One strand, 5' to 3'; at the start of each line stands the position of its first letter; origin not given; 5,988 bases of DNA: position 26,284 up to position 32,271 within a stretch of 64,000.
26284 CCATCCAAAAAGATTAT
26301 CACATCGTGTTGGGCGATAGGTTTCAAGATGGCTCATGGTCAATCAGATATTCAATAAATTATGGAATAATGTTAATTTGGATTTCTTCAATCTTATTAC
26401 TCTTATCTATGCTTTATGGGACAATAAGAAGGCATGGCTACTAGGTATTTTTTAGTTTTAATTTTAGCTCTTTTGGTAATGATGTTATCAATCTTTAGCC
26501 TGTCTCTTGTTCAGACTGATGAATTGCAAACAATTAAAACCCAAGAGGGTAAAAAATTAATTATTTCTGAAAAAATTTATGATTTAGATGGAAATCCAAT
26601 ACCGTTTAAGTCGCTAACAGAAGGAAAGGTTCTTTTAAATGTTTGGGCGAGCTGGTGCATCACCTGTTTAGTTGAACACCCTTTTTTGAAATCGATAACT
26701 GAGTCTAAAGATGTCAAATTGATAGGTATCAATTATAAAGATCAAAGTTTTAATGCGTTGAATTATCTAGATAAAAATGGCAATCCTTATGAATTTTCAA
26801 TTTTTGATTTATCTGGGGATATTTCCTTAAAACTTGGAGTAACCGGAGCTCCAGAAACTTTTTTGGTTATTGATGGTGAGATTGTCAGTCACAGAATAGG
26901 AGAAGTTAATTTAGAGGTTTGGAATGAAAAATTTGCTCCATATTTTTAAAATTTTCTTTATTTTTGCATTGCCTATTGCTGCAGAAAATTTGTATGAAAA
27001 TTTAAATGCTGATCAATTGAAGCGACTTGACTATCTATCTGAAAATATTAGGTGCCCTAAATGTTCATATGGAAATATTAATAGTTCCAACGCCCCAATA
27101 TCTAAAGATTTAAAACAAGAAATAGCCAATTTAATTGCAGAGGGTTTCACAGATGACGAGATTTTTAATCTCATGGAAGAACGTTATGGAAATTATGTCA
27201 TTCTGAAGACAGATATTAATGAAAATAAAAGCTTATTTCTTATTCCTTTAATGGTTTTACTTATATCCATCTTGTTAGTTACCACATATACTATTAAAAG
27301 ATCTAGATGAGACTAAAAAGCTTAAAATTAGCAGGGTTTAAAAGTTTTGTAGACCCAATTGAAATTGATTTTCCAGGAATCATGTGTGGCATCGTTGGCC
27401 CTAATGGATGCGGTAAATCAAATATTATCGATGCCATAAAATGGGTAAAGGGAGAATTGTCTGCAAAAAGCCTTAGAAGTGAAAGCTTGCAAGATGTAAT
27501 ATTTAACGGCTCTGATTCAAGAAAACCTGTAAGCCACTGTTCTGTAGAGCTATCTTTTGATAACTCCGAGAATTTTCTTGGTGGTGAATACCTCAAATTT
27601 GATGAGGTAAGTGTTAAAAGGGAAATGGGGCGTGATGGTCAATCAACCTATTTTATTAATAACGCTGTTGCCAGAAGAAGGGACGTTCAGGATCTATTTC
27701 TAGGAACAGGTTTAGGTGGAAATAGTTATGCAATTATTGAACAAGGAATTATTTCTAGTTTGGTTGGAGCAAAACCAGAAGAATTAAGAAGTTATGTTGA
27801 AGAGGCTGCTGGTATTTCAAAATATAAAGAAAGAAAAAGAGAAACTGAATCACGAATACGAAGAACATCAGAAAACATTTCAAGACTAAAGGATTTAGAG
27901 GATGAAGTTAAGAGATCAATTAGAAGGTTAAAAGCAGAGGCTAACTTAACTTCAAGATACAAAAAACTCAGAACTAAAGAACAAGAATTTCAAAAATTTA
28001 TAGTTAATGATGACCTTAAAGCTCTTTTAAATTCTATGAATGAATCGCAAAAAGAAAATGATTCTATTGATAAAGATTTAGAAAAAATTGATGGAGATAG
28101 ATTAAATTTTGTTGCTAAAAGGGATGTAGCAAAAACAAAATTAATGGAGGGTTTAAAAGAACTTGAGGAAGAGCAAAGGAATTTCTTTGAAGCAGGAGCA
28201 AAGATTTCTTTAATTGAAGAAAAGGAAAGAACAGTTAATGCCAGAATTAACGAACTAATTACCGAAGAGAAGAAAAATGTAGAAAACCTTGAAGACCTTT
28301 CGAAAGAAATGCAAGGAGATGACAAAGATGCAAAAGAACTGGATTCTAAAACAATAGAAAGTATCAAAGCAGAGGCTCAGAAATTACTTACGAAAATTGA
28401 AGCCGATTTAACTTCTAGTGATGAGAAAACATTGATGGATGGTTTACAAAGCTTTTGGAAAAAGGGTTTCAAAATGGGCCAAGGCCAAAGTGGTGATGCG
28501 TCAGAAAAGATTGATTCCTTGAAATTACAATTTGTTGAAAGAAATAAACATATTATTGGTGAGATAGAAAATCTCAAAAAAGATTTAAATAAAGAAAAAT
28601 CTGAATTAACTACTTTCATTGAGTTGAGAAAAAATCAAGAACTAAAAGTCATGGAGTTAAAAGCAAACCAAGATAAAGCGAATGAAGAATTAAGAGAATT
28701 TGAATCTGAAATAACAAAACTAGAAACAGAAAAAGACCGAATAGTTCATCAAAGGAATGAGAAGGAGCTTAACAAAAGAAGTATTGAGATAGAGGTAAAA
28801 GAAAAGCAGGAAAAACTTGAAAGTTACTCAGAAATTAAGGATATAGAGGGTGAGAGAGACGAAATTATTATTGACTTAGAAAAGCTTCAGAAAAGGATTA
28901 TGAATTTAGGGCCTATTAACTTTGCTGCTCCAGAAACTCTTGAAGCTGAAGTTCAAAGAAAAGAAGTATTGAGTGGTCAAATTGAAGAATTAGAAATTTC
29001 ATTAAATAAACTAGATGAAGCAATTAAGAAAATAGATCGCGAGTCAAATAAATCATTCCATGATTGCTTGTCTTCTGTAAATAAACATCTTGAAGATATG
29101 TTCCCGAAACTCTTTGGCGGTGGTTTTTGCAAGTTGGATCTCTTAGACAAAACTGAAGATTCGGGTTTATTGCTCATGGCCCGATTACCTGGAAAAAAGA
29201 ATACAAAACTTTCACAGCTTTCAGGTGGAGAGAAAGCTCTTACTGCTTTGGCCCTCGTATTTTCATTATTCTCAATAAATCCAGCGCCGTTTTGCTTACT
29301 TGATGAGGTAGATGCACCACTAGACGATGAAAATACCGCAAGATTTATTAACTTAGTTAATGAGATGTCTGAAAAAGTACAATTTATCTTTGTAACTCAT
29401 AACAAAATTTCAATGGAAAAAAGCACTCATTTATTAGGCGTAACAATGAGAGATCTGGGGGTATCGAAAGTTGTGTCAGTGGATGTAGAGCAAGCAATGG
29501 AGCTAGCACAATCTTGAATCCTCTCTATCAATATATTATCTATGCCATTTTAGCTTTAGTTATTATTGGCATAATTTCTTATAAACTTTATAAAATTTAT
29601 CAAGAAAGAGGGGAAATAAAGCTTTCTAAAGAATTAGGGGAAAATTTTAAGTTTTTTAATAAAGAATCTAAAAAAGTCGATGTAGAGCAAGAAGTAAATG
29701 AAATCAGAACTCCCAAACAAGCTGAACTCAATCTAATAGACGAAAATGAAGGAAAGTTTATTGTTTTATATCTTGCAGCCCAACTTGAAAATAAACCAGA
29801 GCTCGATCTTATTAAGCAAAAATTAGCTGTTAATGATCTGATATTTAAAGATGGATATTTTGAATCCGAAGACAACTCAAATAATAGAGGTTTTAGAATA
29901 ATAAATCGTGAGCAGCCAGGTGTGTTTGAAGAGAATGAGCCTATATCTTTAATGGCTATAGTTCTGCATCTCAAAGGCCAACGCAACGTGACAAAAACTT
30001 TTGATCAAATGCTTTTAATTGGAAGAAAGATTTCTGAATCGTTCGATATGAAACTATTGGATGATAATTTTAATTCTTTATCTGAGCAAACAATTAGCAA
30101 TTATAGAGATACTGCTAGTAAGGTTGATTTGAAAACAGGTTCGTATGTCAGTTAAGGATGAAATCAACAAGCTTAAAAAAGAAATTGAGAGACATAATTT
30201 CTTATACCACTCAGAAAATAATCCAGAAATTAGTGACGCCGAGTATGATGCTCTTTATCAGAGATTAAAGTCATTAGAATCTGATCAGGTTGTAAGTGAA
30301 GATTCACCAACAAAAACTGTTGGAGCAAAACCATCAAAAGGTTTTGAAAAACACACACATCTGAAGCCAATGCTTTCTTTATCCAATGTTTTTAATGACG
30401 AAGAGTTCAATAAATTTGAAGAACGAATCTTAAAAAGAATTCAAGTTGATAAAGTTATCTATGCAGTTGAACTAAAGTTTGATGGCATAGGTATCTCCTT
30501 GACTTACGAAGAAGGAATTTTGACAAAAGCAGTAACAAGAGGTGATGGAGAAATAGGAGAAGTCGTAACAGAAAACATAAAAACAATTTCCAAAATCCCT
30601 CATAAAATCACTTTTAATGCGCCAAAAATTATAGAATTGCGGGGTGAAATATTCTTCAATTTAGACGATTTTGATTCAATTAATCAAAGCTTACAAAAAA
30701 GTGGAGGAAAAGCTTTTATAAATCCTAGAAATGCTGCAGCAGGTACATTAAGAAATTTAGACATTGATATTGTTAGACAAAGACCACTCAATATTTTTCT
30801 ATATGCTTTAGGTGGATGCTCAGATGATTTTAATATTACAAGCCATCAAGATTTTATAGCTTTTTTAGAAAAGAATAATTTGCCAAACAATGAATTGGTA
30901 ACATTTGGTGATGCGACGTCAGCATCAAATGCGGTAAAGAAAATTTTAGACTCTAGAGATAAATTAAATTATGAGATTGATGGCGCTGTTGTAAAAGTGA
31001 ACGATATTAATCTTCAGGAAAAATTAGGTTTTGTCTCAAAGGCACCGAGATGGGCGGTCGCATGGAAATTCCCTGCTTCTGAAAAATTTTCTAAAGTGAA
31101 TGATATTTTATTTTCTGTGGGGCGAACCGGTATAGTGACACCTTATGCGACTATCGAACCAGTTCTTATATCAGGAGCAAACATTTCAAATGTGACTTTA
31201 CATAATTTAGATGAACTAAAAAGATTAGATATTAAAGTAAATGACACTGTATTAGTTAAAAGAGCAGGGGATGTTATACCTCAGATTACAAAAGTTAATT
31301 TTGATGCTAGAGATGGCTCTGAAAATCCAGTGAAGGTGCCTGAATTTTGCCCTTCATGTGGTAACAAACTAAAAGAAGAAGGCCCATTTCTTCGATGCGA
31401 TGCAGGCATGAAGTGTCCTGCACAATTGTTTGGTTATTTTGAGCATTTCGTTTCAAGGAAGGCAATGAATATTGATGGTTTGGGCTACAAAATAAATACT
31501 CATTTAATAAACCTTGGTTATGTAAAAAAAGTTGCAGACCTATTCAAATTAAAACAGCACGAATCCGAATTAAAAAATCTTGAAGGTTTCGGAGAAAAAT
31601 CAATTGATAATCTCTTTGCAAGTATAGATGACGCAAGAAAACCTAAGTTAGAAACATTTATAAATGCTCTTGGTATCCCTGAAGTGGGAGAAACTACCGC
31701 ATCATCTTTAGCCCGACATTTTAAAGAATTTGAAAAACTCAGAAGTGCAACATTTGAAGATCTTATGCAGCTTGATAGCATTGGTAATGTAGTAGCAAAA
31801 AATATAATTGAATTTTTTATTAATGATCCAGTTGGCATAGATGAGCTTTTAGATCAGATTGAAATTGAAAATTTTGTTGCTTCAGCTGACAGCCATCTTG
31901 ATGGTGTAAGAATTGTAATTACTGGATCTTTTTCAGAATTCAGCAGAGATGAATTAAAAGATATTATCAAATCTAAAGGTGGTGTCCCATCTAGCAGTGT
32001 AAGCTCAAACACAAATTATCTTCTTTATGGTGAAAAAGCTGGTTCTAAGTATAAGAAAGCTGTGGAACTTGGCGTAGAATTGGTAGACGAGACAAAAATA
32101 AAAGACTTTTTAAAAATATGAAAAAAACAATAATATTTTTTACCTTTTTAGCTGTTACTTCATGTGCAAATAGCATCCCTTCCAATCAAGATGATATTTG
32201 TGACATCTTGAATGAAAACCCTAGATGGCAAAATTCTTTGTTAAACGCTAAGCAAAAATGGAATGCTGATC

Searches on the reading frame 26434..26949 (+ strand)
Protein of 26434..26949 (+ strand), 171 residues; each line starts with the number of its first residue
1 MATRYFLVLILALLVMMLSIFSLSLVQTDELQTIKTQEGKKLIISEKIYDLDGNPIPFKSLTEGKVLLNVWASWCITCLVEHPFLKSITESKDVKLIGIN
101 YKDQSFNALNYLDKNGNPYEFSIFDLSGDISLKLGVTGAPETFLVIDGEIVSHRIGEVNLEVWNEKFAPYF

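Call 58: search_protein_families(library=pfam, proteins=[window:26434-26949:+])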
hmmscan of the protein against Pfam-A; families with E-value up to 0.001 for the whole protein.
window:26434-26949:+ (171 aa): 4 families
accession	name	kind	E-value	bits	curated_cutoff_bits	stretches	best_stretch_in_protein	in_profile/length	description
PF08534.16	Redoxin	-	1.3e-16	61.1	26.6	1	49-159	14-136/148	Redoxin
PF00578.27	AhpC-TSA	-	5.7e-07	30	26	1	50-152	12-122/124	AhpC/TSA family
PF13905.12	Thioredoxin_8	-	0.00034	21.3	27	1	66-145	4-88/94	Thioredoxin-like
PF00085.26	Thioredoxin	-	0.00057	20.3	23.5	0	63-105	18-62/103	Thioredoxin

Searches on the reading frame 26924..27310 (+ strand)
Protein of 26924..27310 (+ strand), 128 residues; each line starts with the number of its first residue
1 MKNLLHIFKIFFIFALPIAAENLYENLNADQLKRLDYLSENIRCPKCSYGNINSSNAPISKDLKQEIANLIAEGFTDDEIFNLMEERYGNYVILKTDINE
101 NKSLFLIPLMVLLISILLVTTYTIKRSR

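Call 58: search_protein_families(library=pfam, proteins=[window:26924-27310:+])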
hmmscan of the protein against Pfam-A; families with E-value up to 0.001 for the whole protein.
window:26924-27310:+ (128 aa): 1 family
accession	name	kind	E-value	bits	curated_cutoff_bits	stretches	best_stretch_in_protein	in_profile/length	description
PF03918.19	CcmH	-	4.5e-25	88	25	1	12-126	5-121/143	Cytochrome C biogenesis protein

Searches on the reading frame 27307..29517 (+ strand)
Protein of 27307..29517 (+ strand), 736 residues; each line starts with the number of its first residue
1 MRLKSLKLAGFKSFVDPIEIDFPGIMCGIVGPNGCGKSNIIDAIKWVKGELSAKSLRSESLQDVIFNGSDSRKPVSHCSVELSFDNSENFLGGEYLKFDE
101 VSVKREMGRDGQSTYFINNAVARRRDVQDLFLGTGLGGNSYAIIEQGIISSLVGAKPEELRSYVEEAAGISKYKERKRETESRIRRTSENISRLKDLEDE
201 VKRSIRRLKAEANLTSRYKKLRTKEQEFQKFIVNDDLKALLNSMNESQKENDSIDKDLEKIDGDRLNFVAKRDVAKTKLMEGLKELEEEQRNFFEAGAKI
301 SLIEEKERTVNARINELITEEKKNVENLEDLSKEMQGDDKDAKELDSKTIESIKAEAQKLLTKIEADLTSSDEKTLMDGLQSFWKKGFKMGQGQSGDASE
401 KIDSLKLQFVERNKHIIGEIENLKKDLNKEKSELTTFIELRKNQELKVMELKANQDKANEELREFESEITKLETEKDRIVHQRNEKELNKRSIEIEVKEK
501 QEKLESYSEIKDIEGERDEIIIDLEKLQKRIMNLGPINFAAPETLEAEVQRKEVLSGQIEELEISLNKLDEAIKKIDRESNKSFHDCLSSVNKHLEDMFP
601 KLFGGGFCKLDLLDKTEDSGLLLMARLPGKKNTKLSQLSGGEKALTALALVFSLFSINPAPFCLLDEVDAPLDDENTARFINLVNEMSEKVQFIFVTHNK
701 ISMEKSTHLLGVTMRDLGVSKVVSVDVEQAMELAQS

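Call 65: search_protein_families(library=pfam, proteins=[window:27307-29517:+])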
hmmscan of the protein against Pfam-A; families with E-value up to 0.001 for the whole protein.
window:27307-29517:+ (736 aa): 4 families
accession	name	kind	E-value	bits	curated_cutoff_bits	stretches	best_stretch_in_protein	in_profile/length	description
PF02463.25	SMC_N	-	1.5e-54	185.2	40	1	3-720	2-219/220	RecF/RecN/SMC N terminal domain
PF13304.12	AAA_21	-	3.7e-13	50.7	27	2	445-699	83-299/304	AAA domain, putative AbiEii toxin, Type IV TA system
PF13476.12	AAA_23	-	3.4e-08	34.8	27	1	5-289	1-177/201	AAA domain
PF13555.12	AAA_29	-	0.00018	21.6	27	1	3-46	1-44/61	P-loop containing region of AAA domain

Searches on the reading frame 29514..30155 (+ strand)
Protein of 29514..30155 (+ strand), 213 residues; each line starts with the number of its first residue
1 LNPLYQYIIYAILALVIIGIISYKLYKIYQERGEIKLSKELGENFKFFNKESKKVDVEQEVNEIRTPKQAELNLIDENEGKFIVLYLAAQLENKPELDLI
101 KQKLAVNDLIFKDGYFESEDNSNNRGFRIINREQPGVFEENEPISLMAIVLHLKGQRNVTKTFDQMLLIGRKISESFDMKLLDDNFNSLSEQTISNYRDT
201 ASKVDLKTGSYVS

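Call 32: search_protein_families(library=pfam, proteins=[window:29514-30155:+])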
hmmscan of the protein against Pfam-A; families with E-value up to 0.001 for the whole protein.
window:29514-30155:+ (213 aa): 1 family
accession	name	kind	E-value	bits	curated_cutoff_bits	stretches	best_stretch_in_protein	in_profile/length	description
PF04354.18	ZipA_C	-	1.4e-12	48.1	23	1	83-199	3-127/128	ZipA, C-terminal FtsZ-binding domain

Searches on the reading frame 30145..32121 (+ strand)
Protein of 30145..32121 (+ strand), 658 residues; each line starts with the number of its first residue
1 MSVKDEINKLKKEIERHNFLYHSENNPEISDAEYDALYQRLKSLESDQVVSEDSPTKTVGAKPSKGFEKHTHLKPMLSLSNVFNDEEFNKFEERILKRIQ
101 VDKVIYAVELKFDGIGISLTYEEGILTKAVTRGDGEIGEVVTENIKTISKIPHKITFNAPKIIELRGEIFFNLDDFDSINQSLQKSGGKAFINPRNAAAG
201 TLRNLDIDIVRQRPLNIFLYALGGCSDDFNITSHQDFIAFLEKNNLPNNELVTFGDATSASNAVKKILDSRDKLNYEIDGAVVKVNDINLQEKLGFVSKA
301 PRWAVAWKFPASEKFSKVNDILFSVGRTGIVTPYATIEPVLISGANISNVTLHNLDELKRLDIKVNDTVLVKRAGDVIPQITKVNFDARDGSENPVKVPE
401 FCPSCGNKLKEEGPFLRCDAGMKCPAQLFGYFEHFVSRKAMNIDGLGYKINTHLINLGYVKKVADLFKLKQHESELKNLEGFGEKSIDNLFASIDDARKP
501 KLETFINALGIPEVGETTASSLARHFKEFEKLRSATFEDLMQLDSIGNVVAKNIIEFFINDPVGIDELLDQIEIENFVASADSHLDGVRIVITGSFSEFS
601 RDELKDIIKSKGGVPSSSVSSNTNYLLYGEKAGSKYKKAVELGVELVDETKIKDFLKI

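Call 65: search_protein_families(library=pfam, proteins=[window:30145-32121:+])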
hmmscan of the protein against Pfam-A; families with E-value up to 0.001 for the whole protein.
window:30145-32121:+ (658 aa): 7 families
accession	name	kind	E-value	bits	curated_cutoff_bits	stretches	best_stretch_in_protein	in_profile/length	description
PF01653.23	DNA_ligase_aden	-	2.3e-87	293.1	27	1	66-311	3-252/253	NAD-dependent DNA ligase adenylation domain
PF03120.22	DNA_ligase_OB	-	1.2e-29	102.4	32.9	1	316-392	2-78/79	NAD-dependent DNA ligase OB-fold domain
PF12826.13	HHH_2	-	1.7e-19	70.1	27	1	505-561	2-58/64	Helix-hairpin-helix motif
PF00533.33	BRCT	-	2.8e-12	47.1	21.3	1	585-654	6-76/78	BRCA1 C Terminus (BRCT) domain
PF14520.12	HHH_5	-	8.7e-09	36.2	27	1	508-557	4-54/57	Helix-hairpin-helix domain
PF12738.14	PTCB-BRCT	-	9.3e-07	29.2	22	1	592-647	4-59/63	twin BRCT domain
PF22745.1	Nlig-Ia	-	1e-05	26.5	27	1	3-47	2-46/92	DNA ligase-like, N-terminal NAD+-binding domain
